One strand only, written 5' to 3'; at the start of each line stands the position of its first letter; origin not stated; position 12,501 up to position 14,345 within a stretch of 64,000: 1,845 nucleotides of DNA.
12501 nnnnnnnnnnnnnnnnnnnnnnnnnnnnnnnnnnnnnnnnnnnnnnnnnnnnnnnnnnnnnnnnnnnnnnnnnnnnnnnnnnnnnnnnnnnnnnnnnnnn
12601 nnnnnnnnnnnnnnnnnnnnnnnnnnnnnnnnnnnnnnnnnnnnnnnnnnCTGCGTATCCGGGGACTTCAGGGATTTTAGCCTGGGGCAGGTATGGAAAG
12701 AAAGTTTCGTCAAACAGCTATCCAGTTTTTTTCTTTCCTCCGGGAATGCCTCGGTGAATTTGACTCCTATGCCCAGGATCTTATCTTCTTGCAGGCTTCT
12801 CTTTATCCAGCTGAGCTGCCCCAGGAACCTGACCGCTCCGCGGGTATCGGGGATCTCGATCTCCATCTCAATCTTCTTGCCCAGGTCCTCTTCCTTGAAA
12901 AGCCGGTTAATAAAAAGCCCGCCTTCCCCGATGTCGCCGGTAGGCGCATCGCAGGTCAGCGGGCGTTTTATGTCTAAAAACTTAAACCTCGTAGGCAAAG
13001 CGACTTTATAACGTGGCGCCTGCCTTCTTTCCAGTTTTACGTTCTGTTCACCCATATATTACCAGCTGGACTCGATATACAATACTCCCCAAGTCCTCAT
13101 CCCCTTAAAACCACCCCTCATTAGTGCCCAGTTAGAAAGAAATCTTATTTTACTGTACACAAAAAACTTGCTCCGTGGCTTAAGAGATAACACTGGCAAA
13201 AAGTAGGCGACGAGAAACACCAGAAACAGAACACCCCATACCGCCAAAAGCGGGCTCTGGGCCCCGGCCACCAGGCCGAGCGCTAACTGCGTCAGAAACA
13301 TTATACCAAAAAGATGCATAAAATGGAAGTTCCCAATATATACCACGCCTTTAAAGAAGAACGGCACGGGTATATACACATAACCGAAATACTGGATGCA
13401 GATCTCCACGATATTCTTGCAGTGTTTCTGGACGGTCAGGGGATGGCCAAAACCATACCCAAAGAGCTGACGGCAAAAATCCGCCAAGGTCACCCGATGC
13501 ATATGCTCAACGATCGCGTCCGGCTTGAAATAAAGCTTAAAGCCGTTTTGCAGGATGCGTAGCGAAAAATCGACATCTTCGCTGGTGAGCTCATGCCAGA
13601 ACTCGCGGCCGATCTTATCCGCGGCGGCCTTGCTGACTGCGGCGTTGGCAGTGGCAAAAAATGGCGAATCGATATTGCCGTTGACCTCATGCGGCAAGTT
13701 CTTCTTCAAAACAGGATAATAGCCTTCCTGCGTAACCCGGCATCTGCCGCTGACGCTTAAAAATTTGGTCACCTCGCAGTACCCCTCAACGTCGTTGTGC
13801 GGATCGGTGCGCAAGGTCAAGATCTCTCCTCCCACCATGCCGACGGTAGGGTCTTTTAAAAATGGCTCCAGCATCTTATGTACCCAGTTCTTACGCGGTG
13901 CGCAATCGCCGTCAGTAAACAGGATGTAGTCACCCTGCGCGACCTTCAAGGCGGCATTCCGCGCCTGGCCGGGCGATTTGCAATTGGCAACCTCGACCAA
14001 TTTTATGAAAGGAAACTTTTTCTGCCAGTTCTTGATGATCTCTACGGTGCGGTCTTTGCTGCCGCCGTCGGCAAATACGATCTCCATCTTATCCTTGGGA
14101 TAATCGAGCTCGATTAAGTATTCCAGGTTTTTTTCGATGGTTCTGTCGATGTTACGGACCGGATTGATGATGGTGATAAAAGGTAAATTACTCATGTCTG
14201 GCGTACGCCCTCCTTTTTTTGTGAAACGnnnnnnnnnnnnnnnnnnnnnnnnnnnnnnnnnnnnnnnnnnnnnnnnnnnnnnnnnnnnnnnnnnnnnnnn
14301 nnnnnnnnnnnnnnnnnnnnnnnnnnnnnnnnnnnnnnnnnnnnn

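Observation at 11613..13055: PilZ domain fused to a ROK-family (NagC/Mlc-like) repressor, a candidate c-di-GMP-responsive sugar regulator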

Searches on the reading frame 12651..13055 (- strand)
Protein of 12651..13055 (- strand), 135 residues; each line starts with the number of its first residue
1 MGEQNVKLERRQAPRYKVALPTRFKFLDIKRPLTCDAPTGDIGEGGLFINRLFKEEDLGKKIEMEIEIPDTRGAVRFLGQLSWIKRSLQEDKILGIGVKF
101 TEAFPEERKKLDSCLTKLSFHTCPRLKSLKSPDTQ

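Call 27: find_homologous_proteins(query=window:12651-13055:-, max_evalue=0.001)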
Query window:12651-13055:-: 8 candidates shared short words with the query, none scored E <= 0.001.

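Call 73: predict_structure(alignment_id=A4)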
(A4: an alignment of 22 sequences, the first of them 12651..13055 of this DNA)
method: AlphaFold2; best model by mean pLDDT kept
length: 135 residues; sequences in the alignment: 22
mean_pLDDT: 81.3   pTM: 0.68
mean pLDDT of the five models: 81.3, 79.7, 79.2, 78.9, 78.1
residues with pLDDT >= 90: 57; 70-90: 49; 50-70: 17; < 50: 12
segments of 3 or more residues with pLDDT < 50: 1-5, 123-125
pLDDT, mean of each block of 10 residues (from residue 1): 51 79 93 92 91 91 91 89 90 93 85 78 49 50
secondary structure, 60 per line:
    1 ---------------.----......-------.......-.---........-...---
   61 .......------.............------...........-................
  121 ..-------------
elements in order: E21-26 E34-40 E46-53 E61-67 E74-86 E93-103 H105-122

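Call 75: search_solved_structures(query=A4, max_evalue=1, show_alignments=0)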
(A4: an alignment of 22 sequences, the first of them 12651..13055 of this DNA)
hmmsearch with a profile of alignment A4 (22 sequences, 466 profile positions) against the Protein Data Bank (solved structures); distinct sequences matched with E-value up to 1: 33.
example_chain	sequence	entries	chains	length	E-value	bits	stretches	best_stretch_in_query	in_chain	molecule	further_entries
5f7p_E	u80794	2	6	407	8.4e-42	147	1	144-464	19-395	Lmo0178 protein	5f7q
5f7r_E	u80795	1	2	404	8.6e-42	146.9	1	145-464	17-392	Lmo0178 protein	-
4ija_A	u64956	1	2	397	2.9e-32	115.5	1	139-436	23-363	XylR protein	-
2hoe_A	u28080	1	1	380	3.2e-26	95.6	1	155-456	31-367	N-acetylglucosamine kinase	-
1z05_A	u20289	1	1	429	7.6e-21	77.9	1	150-458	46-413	transcriptional regulator, ROK family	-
5nck_A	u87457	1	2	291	3.2e-18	69.2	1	214-462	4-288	N-acetylmannosamine kinase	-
3bp8_A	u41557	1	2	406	9.9e-18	67.6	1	151-458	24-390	Putative NAGC-like transcriptional regulator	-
1z6r_A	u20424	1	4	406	2.2e-17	66.5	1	151-458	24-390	Mlc protein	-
9srt_D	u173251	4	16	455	4.5e-17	65.4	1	151-458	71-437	DNA-binding transcriptional repressor Mlc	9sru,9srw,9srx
2qm1_A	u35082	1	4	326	2e-16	63.3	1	213-459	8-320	Glucokinase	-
3vgk_A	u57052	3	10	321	4e-13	52.4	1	211-458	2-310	Glucokinase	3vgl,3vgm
7rhe_A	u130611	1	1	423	6.8e-13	51.6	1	148-457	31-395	ROK family protein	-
3eo3_A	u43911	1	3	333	3e-11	46.2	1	216-459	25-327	Bifunctional UDP-N-acetylglucosamine 2-epimerase/N-acetylmannosamine kinase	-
2yhy_A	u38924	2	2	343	3.3e-11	46.1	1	216-459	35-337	BIFUNCTIONAL UDP-N-ACETYLGLUCOSAMINE 2-EPIMERASE/N-ACETYLMANNOSAMINE KINASE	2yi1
2yhw_A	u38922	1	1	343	3.3e-11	46.1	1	216-459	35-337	BIFUNCTIONAL UDP-N-ACETYLGLUCOSAMINE 2-EPIMERASE/N-ACETYLMANNOSAMINE KINASE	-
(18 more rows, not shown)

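Call 76: fold_search(model_id=the predicted structure, library=pdb)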
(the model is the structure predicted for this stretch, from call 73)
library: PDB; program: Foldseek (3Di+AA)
matches with E <= 10: 824; with E <= 0.001: 24
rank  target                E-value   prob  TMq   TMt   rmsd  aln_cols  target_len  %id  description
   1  5vx6_B                5.6e-06  1.00  0.61  0.41   3.4       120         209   14  Structure of Bacillus subtilis Inhibitor of motility (MotI/DgrA) (released 2017-11-22)
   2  5vx6_A                9.2e-06  1.00  0.62  0.42   3.5       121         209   13  Structure of Bacillus subtilis Inhibitor of motility (MotI/DgrA) (released 2017-11-22)
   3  4rt0_A                1.1e-05  1.00  0.57  0.67   3.7       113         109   19  Structure of the Alg44 PilZ domain from Pseudomonas aeruginosa PAO1 in complex with c-di-GMP (released 2015-04-08)
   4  4rt1_B                2.2e-05  1.00  0.60  0.73   3.4       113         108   19  Structure of the Alg44 PilZ domain (R95A mutant) from Pseudomonas aeruginosa PAO1 in complex with c-di-GMP (released 2015-04-08)
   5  4rt0_B                2.6e-05  1.00  0.56  0.68   3.7       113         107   19  Structure of the Alg44 PilZ domain from Pseudomonas aeruginosa PAO1 in complex with c-di-GMP (released 2015-04-08)
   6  4rt1_A                3.4e-05  1.00  0.57  0.69   3.5       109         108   20  Structure of the Alg44 PilZ domain (R95A mutant) from Pseudomonas aeruginosa PAO1 in complex with c-di-GMP (released 2015-04-08)
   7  4xrn_C                4.7e-05  1.00  0.56  0.68   3.6       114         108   18  Pilz domain with c-di-gmp of a protein from Pseudomonas aeruginosa (released 2016-02-03)
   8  5y6g                  5.3e-05  1.00  0.64  0.66   4.1       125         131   17  PilZ domain with c-di-GMP of YcgR from Escherichia coli (released 2018-07-18)
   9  4rt0_C                6.2e-05  1.00  0.48  0.58   4.5       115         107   20  Structure of the Alg44 PilZ domain from Pseudomonas aeruginosa PAO1 in complex with c-di-GMP (released 2015-04-08)
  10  4xrn_B                8.6e-05  1.00  0.52  0.65   3.7       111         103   18  Pilz domain with c-di-gmp of a protein from Pseudomonas aeruginosa (released 2016-02-03)
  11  5y4r_D                1.2e-04  1.00  0.62  0.70   2.7       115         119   15  Structure of a methyltransferase complex (released 2017-11-29)
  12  4xrn_D                1.2e-04  1.00  0.52  0.64   4.4       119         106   18  Pilz domain with c-di-gmp of a protein from Pseudomonas aeruginosa (released 2016-02-03)
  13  5ej1_A                2.3e-04  1.00  0.55  0.12   3.5       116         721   21  Pre-translocation state of bacterial cellulose synthase (released 2016-03-30)
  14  4xrn_A                2.3e-04  1.00  0.52  0.65   3.7       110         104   18  Pilz domain with c-di-gmp of a protein from Pseudomonas aeruginosa (released 2016-02-03)
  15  5xly_B                2.8e-04  1.00  0.63  0.69   2.8       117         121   14  Crystal structure of CheR1 in complex with c-di-GMP-bound MapZ (released 2017-08-23)
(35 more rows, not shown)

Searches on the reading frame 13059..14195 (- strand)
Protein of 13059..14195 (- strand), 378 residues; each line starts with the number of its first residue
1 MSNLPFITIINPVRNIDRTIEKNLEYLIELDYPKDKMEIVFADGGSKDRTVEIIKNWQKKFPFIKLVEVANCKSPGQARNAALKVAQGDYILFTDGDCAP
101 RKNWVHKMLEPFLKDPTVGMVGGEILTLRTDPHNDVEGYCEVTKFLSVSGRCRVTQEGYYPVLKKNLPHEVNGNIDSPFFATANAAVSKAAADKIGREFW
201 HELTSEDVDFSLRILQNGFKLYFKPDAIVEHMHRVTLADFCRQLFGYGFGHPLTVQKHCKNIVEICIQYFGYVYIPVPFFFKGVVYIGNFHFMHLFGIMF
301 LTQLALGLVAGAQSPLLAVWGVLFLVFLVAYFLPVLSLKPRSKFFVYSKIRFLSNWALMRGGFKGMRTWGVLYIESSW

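Call 3: search_protein_families(library=pfam, proteins=[window:13059-14195:-], max_evalue=0.1)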
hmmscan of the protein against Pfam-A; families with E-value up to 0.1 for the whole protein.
window:13059-14195:- (378 aa): 8 families
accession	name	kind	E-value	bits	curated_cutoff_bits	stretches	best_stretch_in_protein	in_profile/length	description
PF00535.33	Glycos_transf_2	-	1.3e-23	84.2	23.3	1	9-122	2-113/168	Glycosyl transferase family 2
PF13641.12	Glyco_tranf_2_3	-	7.9e-14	52.7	27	1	8-244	4-224/230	Glycosyltransferase like family 2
PF13632.12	Glyco_trans_2_3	-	1.7e-12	48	27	1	90-332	1-196/198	Glycosyl transferase family group 2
PF10111.15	Glyco_tranf_2_2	-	2.5e-08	34.2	27.3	1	9-109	2-103/276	Glycosyltransferase like family 2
PF13712.12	Glyco_tranf_2_5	-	0.0016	18.7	27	1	65-122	31-89/210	Glycosyltransferase like family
PF13506.12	Glyco_transf_21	-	0.0016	18.4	21.7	0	81-124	24-66/174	Glycosyl transferase family 21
PF13896.12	Glyco_transf_49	-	0.014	15.2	27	1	78-111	121-154/329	Glycosyl-transferase for dystroglycan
PF13704.12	Glyco_tranf_2_4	-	0.025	15.5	27.5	1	17-97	4-81/98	Glycosyl transferase family 2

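Call 4: search_protein_families(library=ncbifam, proteins=[window:13059-14195:-], max_evalue=0.1)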
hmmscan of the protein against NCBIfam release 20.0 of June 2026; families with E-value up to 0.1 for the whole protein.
window:13059-14195:- (378 aa): 29 families (the best 25 are shown)
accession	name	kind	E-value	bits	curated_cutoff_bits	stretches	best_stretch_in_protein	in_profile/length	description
TIGR03965.1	mycofact_glyco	equivalog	1.9e-35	122.6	280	1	5-269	74-318/467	mycofactocin biosynthesis glycosyltransferase MftF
TIGR03937.1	PgaC_IcaA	equivalog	3.2e-22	79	422.3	1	2-318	42-332/407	poly-beta-1,6-N-acetyl-D-glucosamine synthase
NF041875.1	EPS_EpsD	equivalog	7.6e-19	68.3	370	2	9-116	3-108/325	exopolysaccharide biosynthesis glycosyltransferase EpsD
TIGR03111.1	glyc2_xrt_Gpos1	hypoth_equivalog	7.6e-18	64.5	363.95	1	2-128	46-172/439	TIGR03111 family XrtG-associated glycosyltransferase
NF038302.1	EPS_HpsE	equivalog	1.4e-16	60.3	300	1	17-232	13-223/307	hormogonium polysaccharide biosynthesis glycosyltransferase HpsE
NF007482.0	PRK10073.1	equivalog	2.5e-14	53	423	1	2-101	3-99/334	glycosyltransferase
NF038299.1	EPS_HpsN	equivalog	2.2e-12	46.6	425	1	5-127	1-121/317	hormogonium polysaccharide biosynthesis glycosyltransferase HpsN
NF053739.1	GlytfEpsEBac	equivalog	3.4e-12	45.9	450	2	5-121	1-116/265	glycosyltransferase EpsE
NF047683.1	TeichurnBiosyTuaG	equivalog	5.8e-11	42.5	400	1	3-110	4-109/252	teichuronic acid biosynthesis protein TuaG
TIGR04283.1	glyco_like_mftF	equivalog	1.9e-10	40.7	182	1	7-111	1-96/221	TIGR04283 family arsenosugar biosynthesis glycosyltransferase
NF008558.0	PRK11498.1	equivalog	1.3e-09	36.5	992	1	2-220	270-470/872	UDP-forming cellulose synthase catalytic subunit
TIGR03030.1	CelA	equivalog_domain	3.2e-08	32.1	699.1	1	5-243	131-369/714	UDP-forming cellulose synthase catalytic subunit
NF010496.0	PRK13915.1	equivalog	3.8e-08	32.8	262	1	7-123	33-153/307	glucosyl-3-phosphoglycerate synthase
TIGR03472.1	HpnI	equivalog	3.9e-08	32.5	310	1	4-121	40-159/373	bacteriohopanetetrol glucosamine biosynthesis glycosyltransferase HpnI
NF050050.1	ProtGlycPglI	equivalog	1.5e-07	31.1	500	1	5-103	2-99/306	GalNAc(5)-diNAcBac-PP-undecaprenol beta-1,3-glucosyltransferase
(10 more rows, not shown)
